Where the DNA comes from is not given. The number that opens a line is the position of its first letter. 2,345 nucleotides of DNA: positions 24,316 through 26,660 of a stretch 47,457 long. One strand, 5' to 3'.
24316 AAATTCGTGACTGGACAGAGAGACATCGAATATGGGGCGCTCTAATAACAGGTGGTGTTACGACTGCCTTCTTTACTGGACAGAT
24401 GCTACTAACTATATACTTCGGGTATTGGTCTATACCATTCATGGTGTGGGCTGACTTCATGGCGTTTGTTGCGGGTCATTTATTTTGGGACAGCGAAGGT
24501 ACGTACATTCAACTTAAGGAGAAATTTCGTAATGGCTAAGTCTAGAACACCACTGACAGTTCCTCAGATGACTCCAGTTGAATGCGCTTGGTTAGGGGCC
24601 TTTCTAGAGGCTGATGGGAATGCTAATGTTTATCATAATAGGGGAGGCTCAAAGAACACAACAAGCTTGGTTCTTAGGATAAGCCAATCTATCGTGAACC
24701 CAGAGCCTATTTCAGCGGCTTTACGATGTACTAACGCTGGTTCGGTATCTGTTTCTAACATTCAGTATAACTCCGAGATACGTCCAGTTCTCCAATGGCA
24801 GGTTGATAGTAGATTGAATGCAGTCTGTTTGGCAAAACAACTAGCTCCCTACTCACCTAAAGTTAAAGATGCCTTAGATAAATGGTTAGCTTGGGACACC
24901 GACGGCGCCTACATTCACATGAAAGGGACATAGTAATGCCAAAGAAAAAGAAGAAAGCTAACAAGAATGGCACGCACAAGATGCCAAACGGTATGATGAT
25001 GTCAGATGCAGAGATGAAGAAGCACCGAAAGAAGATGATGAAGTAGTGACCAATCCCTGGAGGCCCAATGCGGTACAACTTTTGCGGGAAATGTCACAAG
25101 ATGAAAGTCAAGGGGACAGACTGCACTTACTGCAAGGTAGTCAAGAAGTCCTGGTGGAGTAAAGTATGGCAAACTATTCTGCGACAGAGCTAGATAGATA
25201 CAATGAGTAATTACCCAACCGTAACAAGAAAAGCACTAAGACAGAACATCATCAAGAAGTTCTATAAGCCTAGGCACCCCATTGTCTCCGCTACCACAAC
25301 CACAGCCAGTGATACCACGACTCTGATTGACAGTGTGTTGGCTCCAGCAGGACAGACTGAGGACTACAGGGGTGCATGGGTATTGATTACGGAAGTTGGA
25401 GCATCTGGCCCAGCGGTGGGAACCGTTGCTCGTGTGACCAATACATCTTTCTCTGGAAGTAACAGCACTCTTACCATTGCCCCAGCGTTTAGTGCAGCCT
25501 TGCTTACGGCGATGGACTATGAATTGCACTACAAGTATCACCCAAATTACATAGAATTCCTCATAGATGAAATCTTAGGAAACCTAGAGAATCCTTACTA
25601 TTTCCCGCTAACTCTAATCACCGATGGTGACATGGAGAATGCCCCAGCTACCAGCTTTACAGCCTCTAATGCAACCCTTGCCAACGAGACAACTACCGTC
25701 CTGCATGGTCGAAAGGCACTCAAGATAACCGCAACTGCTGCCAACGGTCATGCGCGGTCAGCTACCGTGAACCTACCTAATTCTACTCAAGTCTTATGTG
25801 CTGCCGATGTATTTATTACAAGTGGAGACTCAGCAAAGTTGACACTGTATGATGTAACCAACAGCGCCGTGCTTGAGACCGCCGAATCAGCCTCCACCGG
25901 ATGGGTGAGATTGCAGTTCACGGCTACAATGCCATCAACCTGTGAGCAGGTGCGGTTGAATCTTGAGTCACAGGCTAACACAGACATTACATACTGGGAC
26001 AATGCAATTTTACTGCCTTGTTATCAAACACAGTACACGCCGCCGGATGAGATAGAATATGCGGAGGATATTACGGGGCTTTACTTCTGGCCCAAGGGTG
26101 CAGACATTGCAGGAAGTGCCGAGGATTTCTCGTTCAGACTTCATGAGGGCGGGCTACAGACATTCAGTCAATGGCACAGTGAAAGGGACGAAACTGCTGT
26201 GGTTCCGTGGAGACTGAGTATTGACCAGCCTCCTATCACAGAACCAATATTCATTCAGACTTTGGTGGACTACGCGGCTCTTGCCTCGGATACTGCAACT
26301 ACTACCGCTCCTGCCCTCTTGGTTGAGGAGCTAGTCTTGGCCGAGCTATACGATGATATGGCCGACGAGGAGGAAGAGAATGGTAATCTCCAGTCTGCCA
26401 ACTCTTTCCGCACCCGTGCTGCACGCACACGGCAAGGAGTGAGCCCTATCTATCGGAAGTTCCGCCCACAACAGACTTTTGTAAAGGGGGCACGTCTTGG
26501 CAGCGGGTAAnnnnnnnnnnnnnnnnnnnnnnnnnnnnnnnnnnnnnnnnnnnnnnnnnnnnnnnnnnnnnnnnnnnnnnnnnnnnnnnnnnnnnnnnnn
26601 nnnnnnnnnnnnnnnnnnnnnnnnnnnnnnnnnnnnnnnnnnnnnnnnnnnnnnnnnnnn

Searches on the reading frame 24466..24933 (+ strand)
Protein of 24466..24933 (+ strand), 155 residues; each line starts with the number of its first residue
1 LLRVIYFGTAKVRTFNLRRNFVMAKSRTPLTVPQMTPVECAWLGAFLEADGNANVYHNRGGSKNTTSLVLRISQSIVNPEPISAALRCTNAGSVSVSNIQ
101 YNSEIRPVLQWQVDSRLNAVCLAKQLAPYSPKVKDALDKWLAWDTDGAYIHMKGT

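Call 53: search_protein_families(library=phrogs, proteins=[window:24466-24933:+], max_evalue=0.01)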
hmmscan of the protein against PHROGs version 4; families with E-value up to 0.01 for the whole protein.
window:24466-24933:+ (155 aa): 1 family
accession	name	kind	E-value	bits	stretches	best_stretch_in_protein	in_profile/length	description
phrog_5046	-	DNA, RNA and nucleotide metabolism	6.3e-05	24.2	1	35-129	3-95/161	HNH endonuclease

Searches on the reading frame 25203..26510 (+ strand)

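Call 19: search_protein_families(library=phrogs, proteins=[window:25203-26510:+])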
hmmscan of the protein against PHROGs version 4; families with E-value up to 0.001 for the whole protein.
window:25203-26510:+ (435 aa): 0 families

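Call 60: search_protein_families(library=pfam, proteins=[window:25203-26510:+], max_evalue=0.01)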
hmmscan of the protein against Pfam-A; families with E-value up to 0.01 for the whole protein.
window:25203-26510:+ (435 aa): 1 family
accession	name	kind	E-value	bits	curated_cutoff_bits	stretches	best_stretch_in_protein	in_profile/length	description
PF02018.23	CBM_4_9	-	0.00082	20.2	25.9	1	138-257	3-132/136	Carbohydrate binding domain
